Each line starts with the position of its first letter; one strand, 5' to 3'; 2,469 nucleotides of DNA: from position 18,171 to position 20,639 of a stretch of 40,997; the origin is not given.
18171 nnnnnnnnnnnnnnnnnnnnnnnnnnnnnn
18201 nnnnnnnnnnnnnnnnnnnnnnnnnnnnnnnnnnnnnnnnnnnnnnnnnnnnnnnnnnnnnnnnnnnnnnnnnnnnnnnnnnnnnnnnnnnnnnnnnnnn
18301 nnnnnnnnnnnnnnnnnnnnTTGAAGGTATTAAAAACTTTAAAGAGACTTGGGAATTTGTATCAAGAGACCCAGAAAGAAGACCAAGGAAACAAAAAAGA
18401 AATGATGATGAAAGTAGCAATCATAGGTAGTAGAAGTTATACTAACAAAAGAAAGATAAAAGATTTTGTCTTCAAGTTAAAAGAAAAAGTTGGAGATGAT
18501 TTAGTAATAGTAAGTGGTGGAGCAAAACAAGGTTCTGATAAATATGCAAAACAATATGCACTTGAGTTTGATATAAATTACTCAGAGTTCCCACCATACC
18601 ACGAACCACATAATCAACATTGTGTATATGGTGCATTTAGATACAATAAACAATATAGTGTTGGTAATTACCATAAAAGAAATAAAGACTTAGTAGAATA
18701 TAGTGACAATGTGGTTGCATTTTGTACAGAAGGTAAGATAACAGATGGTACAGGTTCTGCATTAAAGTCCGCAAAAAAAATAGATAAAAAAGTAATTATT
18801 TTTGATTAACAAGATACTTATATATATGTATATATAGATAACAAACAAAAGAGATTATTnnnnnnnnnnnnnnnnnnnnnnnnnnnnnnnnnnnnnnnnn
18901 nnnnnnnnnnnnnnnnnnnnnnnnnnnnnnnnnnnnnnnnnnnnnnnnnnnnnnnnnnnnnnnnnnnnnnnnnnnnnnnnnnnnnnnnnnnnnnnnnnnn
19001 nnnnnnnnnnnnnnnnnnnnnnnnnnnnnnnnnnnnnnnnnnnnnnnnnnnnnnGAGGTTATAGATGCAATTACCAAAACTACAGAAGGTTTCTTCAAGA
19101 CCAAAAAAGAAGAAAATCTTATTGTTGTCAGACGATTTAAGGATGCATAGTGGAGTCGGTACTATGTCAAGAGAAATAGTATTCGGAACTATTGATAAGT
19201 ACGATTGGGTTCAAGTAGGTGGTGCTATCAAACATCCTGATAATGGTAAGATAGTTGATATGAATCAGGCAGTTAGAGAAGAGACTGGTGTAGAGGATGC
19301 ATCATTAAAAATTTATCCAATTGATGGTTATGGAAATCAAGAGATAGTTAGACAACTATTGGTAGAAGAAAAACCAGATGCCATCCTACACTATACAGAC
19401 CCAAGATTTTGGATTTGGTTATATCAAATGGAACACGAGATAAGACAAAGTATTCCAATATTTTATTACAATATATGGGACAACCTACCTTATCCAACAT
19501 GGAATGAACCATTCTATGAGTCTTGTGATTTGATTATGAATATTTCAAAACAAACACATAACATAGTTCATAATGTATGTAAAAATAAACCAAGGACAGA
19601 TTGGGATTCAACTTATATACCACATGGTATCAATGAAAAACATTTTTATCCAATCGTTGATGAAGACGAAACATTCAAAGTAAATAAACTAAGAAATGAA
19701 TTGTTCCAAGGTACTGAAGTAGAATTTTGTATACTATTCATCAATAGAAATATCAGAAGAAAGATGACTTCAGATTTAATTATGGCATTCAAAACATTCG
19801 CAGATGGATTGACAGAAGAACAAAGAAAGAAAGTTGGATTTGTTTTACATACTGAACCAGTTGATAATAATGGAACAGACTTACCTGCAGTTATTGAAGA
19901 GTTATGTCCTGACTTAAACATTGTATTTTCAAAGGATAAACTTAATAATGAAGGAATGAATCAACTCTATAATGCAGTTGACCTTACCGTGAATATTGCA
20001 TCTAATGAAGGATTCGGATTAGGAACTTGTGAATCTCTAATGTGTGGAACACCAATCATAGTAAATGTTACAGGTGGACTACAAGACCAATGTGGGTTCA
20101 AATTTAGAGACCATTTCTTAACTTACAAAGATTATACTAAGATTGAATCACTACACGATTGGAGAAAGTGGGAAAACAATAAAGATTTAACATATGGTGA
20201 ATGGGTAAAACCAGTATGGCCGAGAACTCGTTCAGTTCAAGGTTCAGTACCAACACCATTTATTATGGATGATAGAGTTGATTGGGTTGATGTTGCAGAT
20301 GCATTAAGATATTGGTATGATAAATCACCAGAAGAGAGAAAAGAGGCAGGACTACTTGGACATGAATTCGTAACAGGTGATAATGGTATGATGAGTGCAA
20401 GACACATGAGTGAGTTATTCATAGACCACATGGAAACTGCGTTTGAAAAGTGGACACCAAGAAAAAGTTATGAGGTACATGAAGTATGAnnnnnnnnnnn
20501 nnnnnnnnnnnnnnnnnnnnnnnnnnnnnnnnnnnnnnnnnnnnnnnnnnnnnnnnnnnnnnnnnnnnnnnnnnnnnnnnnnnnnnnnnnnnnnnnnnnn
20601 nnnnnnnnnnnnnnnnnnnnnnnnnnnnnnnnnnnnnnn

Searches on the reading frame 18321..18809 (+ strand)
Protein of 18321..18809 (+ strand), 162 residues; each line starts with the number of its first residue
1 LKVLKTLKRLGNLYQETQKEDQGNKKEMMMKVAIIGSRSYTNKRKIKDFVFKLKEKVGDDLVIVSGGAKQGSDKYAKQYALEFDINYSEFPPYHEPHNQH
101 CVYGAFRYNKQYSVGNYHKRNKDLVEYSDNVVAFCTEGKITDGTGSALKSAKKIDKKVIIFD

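Call 83: search_protein_families(library=pfam, proteins=[window:18321-18809:+], max_evalue=0.001)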
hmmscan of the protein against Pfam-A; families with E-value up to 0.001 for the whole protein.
window:18321-18809:+ (162 aa): 3 families
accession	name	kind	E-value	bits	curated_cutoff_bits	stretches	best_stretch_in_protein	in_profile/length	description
PF10686.14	YAcAr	-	8.3e-09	35.6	28.2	1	30-92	1-61/66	YspA, cpYpsA-related SLOG family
PF02481.21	DNA_processg_A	-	3.5e-07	30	29.6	1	23-82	35-95/212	DNA recombination-mediator protein A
PF12694.12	cpYpsA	-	8.2e-05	22.8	26.2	1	63-161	1-96/145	Circularly permutated YpsA SLOG family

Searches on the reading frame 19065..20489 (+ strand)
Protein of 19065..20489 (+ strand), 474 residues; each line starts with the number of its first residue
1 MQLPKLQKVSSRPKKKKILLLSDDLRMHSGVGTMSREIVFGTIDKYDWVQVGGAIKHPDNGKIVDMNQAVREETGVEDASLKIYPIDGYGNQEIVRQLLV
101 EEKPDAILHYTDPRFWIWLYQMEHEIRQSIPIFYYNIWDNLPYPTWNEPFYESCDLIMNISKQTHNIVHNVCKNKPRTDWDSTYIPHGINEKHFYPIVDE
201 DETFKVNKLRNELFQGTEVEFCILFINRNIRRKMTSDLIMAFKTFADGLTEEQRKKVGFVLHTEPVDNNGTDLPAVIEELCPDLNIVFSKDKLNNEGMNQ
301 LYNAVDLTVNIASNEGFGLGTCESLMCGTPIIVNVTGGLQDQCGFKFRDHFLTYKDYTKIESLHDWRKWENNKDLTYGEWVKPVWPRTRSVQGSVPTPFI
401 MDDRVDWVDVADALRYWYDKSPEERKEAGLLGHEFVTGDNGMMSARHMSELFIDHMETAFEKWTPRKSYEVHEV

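Call 83: search_protein_families(library=pfam, proteins=[window:19065-20489:+], max_evalue=0.001)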
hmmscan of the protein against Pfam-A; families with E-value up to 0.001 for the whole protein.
window:19065-20489:+ (474 aa): 4 families
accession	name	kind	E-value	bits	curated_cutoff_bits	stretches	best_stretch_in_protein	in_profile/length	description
PF00534.26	Glycos_transf_1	-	3.2e-06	27.2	26.4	1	223-342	18-130/172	Glycosyl transferases group 1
PF20706.3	GT4-conflict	-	1.6e-05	24.5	26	1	230-340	209-317/385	Family 4 Glycosyltransferase in conflict systems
PF13692.12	Glyco_trans_1_4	-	0.00017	22.3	27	1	276-341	48-113/142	Glycosyl transferases group 1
PF13524.12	Glyco_trans_1_2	-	0.00087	19.7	25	0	290-357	32-101/144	Glycosyl transferase-like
